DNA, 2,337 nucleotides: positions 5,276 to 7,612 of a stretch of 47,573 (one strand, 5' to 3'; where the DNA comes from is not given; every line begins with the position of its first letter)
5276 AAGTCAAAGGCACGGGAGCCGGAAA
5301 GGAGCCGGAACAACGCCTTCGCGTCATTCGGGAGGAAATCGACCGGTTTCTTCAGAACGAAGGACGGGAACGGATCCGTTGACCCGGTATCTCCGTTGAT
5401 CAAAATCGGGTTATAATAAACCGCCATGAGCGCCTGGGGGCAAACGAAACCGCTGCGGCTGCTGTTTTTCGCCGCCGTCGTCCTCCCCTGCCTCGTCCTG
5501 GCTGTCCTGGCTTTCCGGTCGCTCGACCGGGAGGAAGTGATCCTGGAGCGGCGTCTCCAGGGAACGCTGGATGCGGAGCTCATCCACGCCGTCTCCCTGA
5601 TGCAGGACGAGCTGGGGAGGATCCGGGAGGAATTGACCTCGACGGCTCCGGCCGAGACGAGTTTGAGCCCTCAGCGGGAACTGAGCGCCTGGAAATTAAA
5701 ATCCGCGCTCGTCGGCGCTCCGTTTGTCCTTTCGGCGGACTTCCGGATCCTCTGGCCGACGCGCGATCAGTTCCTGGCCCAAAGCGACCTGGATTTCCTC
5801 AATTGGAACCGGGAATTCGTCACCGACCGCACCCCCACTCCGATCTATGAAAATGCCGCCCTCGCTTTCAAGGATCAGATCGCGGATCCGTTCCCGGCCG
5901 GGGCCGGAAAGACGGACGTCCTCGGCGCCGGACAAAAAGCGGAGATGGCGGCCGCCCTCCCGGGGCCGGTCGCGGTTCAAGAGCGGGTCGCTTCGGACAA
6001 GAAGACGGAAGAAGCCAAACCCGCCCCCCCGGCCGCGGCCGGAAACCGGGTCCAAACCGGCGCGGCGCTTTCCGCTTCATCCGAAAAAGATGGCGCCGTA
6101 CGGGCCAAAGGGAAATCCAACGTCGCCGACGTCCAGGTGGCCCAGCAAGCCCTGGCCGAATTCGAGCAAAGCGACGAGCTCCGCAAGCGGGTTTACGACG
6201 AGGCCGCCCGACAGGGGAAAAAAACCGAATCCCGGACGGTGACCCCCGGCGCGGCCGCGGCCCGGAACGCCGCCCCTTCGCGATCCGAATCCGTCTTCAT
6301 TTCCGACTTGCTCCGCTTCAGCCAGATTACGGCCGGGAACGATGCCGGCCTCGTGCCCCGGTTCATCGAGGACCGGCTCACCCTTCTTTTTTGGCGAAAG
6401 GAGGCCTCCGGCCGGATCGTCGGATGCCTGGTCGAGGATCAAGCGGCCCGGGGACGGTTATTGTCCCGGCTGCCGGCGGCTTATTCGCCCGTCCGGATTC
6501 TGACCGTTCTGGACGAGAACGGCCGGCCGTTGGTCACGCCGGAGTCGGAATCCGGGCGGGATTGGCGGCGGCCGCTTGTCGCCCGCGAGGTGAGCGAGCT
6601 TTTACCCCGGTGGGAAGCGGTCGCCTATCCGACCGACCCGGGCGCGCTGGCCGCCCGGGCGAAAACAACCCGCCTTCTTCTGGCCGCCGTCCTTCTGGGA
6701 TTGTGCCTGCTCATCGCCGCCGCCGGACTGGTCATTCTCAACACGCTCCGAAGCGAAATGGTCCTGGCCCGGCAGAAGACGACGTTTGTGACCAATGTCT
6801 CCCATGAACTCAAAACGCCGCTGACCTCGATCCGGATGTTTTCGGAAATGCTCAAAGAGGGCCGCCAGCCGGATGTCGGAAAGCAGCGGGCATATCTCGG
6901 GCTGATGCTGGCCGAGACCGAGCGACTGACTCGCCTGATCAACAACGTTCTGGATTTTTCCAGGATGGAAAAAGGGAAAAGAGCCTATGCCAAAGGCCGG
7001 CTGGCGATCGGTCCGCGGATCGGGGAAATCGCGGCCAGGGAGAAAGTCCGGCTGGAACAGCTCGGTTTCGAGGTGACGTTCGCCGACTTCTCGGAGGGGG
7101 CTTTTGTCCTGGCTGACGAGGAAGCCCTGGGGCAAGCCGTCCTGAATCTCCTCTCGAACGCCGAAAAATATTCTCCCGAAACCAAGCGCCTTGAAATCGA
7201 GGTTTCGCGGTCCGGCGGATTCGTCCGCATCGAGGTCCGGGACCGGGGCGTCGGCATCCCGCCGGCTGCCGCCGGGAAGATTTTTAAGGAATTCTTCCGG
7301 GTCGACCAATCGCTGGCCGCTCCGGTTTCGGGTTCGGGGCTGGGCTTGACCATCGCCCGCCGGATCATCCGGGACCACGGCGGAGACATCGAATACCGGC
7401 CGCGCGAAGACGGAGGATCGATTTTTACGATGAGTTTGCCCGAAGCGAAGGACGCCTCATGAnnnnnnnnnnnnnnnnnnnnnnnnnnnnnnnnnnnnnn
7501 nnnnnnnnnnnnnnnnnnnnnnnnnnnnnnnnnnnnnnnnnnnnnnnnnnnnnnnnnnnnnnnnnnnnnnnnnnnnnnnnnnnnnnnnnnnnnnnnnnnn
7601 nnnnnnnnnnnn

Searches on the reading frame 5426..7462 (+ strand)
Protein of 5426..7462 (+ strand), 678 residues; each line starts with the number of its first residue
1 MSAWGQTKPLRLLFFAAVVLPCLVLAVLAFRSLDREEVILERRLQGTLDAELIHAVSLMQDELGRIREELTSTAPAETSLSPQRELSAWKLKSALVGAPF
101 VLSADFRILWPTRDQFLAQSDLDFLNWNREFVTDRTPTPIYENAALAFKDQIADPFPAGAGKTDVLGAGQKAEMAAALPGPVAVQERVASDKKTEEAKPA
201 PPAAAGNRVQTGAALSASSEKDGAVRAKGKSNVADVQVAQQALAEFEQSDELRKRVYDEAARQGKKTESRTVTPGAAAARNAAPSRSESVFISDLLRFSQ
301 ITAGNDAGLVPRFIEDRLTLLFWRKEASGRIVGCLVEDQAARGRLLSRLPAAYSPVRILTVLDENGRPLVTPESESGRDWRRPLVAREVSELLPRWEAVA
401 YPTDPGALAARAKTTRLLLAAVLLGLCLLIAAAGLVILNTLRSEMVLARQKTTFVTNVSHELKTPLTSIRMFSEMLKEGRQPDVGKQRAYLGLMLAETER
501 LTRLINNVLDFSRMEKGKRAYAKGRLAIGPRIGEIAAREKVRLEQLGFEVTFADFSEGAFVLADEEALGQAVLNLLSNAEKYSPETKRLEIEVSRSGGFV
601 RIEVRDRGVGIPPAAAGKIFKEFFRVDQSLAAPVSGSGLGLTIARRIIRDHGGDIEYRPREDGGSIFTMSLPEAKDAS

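Call 45: search_protein_families(library=pfam, proteins=[window:5426-7462:+], max_evalue=0.00001)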
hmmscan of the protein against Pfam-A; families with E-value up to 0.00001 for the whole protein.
window:5426-7462:+ (678 aa): 2 families
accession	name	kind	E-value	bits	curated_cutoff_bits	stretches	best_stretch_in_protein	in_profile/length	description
PF02518.31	HATPase_c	-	4.7e-26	91.8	26.4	1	564-674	2-110/111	Histidine kinase-, DNA gyrase B-, and HSP90-like ATPase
PF00512.31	HisKA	-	1.2e-21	77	26.9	1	450-517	1-66/66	His Kinase A (phospho-acceptor) domain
